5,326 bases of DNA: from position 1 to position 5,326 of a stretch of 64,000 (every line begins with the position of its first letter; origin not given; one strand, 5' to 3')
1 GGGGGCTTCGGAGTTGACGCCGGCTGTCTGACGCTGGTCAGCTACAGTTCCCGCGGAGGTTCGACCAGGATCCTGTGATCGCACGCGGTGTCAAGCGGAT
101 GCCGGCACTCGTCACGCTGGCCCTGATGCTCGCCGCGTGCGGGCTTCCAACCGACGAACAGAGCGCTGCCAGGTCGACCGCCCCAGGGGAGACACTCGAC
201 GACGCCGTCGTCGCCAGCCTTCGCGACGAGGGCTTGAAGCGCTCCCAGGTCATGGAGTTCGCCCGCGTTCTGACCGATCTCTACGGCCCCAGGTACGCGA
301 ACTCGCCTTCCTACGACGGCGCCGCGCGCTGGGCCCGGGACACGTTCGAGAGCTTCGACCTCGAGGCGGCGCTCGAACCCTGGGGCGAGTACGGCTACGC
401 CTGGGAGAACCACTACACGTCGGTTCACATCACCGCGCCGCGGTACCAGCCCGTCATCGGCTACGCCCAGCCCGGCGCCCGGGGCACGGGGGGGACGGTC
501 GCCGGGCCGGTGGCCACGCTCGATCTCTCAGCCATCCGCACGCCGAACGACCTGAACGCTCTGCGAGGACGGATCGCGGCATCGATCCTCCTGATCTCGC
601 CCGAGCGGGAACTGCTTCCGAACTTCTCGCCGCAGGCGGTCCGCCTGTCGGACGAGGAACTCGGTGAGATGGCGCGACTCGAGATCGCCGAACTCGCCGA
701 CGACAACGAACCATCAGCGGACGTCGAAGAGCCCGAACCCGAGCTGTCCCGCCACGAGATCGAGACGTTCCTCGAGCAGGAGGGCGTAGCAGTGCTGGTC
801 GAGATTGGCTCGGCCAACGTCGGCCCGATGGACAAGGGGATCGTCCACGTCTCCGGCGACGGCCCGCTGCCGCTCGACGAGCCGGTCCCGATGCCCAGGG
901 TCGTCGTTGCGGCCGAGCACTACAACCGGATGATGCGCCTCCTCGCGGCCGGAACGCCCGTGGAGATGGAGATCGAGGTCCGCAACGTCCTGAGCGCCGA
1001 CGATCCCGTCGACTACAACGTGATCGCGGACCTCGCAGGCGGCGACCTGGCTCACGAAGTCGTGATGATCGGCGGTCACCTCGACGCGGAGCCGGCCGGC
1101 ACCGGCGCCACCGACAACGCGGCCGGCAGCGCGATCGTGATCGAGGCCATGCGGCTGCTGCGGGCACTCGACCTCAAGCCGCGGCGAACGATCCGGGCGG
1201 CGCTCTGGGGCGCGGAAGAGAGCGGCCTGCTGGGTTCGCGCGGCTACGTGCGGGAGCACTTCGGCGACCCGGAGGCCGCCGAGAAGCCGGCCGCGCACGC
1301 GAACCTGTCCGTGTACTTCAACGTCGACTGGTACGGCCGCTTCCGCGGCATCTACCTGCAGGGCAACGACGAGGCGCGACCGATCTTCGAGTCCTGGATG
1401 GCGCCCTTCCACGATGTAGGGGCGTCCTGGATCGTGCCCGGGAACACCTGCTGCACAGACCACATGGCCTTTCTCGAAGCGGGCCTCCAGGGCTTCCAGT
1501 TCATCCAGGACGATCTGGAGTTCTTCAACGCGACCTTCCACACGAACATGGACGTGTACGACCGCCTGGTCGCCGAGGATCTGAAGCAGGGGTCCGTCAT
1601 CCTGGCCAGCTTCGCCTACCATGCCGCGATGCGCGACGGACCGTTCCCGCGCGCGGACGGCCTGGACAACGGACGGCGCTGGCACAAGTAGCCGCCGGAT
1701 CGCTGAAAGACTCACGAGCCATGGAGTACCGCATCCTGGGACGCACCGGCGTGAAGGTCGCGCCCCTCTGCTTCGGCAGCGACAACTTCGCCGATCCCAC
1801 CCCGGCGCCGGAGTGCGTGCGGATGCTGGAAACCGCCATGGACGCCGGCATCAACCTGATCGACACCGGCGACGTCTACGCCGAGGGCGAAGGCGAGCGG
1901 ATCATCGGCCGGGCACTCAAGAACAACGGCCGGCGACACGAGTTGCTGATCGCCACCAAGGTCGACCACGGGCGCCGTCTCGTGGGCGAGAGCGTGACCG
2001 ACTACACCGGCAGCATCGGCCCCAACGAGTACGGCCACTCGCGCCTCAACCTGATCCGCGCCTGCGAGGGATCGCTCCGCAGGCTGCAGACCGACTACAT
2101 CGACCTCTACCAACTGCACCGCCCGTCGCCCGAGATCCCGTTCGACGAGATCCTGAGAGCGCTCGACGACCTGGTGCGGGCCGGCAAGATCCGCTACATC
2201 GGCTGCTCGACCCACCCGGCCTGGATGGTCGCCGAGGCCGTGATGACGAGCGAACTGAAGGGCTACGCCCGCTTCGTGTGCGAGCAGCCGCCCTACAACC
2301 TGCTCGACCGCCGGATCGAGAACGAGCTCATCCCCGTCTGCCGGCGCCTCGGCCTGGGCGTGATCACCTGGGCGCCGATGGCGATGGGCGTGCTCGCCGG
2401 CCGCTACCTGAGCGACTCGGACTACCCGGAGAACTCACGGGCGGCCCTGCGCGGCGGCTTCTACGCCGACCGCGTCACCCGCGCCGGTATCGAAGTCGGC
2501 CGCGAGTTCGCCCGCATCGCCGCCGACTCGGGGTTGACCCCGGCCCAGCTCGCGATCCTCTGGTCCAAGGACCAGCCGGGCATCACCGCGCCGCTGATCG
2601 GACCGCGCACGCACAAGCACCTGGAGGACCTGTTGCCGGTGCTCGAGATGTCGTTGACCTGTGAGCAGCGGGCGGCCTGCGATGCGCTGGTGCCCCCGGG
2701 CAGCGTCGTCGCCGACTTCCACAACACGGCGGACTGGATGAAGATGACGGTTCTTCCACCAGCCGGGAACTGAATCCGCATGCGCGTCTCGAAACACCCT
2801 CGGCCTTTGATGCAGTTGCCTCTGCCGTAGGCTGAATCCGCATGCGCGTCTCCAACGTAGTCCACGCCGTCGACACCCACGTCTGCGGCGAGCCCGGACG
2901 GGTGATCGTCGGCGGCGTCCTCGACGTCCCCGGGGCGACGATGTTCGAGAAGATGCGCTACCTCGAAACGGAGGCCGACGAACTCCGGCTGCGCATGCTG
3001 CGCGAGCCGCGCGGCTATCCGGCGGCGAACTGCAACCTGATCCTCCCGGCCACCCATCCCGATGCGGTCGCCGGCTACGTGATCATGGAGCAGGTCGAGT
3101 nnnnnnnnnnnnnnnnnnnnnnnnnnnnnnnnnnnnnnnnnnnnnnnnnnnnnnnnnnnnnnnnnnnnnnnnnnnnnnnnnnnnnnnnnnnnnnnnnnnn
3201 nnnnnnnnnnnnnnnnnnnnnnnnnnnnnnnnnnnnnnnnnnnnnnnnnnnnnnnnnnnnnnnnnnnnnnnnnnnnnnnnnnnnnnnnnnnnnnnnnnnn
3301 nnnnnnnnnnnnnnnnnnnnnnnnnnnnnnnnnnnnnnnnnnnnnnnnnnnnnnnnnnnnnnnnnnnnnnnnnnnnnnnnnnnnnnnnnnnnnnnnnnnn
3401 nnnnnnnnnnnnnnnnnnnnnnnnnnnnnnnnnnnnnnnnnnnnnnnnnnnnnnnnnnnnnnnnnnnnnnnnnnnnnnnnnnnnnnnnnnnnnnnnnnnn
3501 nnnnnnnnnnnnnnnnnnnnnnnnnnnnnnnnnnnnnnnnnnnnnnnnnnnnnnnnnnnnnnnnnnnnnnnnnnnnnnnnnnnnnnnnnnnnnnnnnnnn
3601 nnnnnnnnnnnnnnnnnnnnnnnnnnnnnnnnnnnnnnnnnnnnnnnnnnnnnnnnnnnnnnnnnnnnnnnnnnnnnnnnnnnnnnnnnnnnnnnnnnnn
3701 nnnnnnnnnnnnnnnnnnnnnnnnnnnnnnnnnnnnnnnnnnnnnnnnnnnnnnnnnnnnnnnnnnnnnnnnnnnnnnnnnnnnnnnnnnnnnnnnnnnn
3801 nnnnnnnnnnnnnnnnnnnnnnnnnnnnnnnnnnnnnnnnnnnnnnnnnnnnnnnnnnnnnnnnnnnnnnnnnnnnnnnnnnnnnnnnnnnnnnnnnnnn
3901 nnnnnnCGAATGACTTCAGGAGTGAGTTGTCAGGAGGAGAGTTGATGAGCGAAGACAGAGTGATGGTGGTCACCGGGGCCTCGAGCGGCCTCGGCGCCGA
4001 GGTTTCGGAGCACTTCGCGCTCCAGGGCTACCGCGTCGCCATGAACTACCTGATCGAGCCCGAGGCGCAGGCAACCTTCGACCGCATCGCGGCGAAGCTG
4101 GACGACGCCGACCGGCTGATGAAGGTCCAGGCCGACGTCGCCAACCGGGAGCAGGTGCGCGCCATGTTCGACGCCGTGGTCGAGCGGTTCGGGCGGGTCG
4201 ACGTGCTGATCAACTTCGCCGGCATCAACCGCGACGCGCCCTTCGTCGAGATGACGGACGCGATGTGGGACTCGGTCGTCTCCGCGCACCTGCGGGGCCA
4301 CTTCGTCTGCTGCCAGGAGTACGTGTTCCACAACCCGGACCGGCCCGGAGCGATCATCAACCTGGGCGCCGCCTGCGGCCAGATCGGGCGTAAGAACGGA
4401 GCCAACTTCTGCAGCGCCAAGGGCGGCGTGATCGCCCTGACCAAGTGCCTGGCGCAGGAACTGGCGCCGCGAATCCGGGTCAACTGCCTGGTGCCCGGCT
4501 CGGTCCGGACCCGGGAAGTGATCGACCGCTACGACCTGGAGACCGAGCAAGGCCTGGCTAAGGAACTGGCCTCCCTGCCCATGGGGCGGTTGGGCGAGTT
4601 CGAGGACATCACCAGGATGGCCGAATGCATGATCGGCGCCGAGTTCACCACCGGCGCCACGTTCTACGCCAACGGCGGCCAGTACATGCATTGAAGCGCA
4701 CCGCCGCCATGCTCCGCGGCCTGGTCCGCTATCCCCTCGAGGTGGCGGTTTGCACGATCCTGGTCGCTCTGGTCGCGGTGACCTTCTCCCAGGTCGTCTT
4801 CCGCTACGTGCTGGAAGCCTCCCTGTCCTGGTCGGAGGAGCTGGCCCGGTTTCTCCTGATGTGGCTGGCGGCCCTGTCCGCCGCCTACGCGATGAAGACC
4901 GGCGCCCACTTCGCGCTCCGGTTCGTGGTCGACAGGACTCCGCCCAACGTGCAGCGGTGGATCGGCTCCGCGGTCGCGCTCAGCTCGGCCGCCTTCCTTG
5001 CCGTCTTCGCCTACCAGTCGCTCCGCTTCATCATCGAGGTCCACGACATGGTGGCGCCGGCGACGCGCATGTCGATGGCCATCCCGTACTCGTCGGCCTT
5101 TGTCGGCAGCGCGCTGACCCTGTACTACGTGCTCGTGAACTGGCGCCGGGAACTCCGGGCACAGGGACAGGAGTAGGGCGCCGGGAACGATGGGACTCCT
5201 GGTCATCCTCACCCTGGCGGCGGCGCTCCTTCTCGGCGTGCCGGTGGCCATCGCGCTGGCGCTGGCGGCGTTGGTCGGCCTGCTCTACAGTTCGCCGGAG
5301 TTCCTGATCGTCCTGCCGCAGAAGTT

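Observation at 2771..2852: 20-bp direct repeat duplicates the translation start of the proline-racemase-family gene and creates a Pro-rich 16-codon upstream ORF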

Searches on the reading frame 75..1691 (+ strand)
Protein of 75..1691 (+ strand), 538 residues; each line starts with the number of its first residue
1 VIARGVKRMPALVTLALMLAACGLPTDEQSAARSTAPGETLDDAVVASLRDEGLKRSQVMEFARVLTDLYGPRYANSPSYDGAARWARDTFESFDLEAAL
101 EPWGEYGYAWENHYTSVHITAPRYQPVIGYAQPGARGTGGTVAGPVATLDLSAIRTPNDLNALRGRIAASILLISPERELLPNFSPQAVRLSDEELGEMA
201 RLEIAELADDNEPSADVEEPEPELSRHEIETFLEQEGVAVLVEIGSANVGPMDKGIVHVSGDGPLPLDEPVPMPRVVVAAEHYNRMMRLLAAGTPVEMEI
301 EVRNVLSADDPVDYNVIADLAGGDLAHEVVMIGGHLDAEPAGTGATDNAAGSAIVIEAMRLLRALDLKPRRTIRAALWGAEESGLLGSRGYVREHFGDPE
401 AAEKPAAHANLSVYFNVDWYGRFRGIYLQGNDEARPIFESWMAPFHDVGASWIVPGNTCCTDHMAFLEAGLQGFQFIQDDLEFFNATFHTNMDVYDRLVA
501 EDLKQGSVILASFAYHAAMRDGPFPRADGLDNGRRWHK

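Call 5: search_protein_families(library=pfam, proteins=[window:75-1691:+])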
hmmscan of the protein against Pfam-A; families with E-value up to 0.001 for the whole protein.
window:75-1691:+ (538 aa): 2 families
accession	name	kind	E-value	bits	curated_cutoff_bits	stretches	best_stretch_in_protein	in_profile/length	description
PF04389.22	Peptidase_M28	-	4.8e-30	105.2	21.3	1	315-505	1-184/193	Peptidase family M28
PF01546.33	Peptidase_M20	-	8.1e-07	29.6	24.6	1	342-398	30-85/206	Peptidase family M20/M25/M40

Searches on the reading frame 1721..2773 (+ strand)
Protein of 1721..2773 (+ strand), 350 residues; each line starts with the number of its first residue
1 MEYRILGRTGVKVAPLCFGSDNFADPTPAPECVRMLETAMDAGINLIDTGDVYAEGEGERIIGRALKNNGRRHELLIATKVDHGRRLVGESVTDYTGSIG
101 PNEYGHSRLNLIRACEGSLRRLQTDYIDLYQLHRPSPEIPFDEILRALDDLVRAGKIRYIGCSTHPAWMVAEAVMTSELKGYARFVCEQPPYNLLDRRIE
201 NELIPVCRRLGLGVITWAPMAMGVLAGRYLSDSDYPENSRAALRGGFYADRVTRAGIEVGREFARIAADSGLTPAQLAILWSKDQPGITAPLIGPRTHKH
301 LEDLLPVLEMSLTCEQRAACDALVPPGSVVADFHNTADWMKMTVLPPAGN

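Call 5: search_protein_families(library=pfam, proteins=[window:1721-2773:+])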
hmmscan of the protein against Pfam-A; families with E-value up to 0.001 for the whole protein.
window:1721-2773:+ (350 aa): 1 family
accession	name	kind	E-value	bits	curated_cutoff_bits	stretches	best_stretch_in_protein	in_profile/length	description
PF00248.27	Aldo_ket_red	-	1.6e-72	244.5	24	1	15-323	1-289/291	Aldo/keto reductase family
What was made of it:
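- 1721..2773 (+): Aldo-keto reductase (AKR) gene. Its stop codon TGA 2771-2773 lies inside repeat copy 1. Pfam PF00248, E = 1.6e-72 (call 5).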

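Call 26: search_protein_families(library=ncbifam, proteins=[window:1721-2773:+])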
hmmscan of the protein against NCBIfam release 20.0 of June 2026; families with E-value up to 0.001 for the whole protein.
window:1721-2773:+ (350 aa): 7 families
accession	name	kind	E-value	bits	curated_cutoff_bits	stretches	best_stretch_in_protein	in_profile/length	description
TIGR01293.1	Kv_beta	subfamily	9.9e-40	136.5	365.4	1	1-310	1-303/319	voltage-dependent potassium channel subunit beta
NF007912.0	PRK10625.1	equivalog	1e-39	136.9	415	2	141-316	157-330/346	NADP(H)-dependent aldo-keto reductase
NF049922.1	MethglyxlRedYdjG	equivalog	3.1e-29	102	550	1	29-315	35-312/326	NADH-dependent methylglyoxal reductase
NF007388.0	PRK09912.1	subfamily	3.9e-28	98.4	448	1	1-319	13-327/346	L-glyceraldehyde 3-phosphate reductase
NF007695.0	PRK10376.1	subfamily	1.7e-13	50.3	280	1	19-220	29-215/290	oxidoreductase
NF008377.0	PRK11172.1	equivalog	6.4e-13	48.5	327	1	107-192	71-158/267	2,5-didehydrogluconate reductase DkgB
NF008598.0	PRK11565.1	equivalog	5e-10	38.9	425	1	112-164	86-139/275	2,5-didehydrogluconate reductase DkgA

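Call 42: find_encoding_contigs(protein=window:1721-2773:+, flank=2500, max_places=10)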
Protein window:1721-2773:+ (350 aa): no gene with exactly this product is on record in the collection.

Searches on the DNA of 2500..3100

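Call 21: search_rna_families(source=window, start=2500, end=3100, threshold=evalue, max_evalue=1)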
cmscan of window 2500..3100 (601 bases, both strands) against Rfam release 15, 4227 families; matches with E-value up to 1: 0.
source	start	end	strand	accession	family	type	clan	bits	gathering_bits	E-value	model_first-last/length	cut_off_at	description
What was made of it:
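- On Leader-peptide transcription/translation attenuator: There is no Rfam hit (call 21).
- Tried and rejected: The Rfam search was empty (call 21).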

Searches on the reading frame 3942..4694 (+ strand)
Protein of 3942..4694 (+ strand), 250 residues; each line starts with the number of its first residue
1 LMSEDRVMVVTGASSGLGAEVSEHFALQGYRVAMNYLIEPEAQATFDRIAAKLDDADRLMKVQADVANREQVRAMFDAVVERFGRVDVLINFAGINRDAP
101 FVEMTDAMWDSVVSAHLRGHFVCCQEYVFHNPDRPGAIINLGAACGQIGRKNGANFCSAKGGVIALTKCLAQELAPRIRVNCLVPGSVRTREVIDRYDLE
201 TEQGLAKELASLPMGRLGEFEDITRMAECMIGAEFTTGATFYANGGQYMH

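Call 26: search_protein_families(library=ncbifam, proteins=[window:3942-4694:+])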
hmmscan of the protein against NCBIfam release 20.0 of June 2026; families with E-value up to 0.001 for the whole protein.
window:3942-4694:+ (250 aa): 217 families (the best 25 are shown)
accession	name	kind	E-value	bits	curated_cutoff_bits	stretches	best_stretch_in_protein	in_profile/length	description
NF005559.1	PRK07231.1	subfamily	1.8e-48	165.3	215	1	4-248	3-248/249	glucose 1-dehydrogenase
TIGR01830.1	3oxo_ACP_reduc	equivalog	2.2e-48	165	297.75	1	9-246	2-237/239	3-oxoacyl-[acyl-carrier-protein] reductase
NF004198.0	PRK05653.1-3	equivalog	4.4e-48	163.9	296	1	3-249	5-248/248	3-oxoacyl-ACP reductase FabG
NF009466.0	PRK12826.1-2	subfamily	9.3e-48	162.8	222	1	5-249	3-246/248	3-oxoacyl-ACP reductase FabG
NF004791.0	PRK06138.1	equivalog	5.9e-46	156.8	312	1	4-247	4-249/252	SDR family oxidoreductase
TIGR01829.1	AcAcCoA_reduct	subfamily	3.9e-44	151.1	302.1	1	6-249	1-242/242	acetoacetyl-CoA reductase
NF052558.1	MBtsdlDhBudC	equivalog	4.2e-42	144.5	270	1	4-247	2-241/250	meso-2,3-butanediol dehydrogenase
NF004197.0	PRK05653.1-1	equivalog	9.4e-42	143.3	332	1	4-249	6-248/249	3-oxoacyl-ACP reductase FabG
NF006493.1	PRK08936.1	subfamily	2.6e-40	138.4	420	1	4-247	6-250/261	glucose-1-dehydrogenase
NF009464.0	PRK12824.1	subfamily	3e-40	138.4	269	1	5-250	2-245/245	3-oxoacyl-ACP reductase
NF004200.0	PRK05653.1-5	equivalog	1e-38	133.3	273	1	7-246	4-240/242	3-oxoacyl-ACP reductase FabG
NF009093.0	PRK12429.1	subfamily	1.9e-38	132.3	258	1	1-207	1-207/259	3-hydroxybutyrate dehydrogenase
NF005893.0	PRK07856.1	equivalog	1.2e-37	129.6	255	1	4-246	8-240/255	SDR family oxidoreductase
NF004199.0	PRK05653.1-4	equivalog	3.3e-37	128.4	301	1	6-249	6-247/247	3-oxoacyl-ACP reductase FabG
NF005309.0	PRK06841.1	subfamily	8.1e-37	127.1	286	1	4-246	14-251/255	GolD/DthD family dehydrogenase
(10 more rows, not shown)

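Call 43: find_encoding_contigs(protein=window:3945-4694:+, flank=2500, max_places=10)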
Protein window:3945-4694:+ (249 aa): no gene with exactly this product is on record in the collection.

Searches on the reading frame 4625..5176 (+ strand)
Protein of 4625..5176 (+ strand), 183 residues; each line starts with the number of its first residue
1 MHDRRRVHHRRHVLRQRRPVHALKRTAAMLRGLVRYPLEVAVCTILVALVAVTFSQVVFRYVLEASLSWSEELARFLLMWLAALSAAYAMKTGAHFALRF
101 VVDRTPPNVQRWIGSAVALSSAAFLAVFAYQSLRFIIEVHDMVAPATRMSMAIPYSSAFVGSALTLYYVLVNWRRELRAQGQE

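Call 26: search_protein_families(library=ncbifam, proteins=[window:4625-5176:+])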
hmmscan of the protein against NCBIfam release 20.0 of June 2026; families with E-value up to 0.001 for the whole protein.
window:4625-5176:+ (183 aa): 1 family
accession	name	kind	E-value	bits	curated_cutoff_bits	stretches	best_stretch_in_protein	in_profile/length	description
NF007374.1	PRK09877.1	equivalog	2e-09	38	260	1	39-160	6-127/157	2,3-diketo-L-gulonate TRAP transporter small permease YiaM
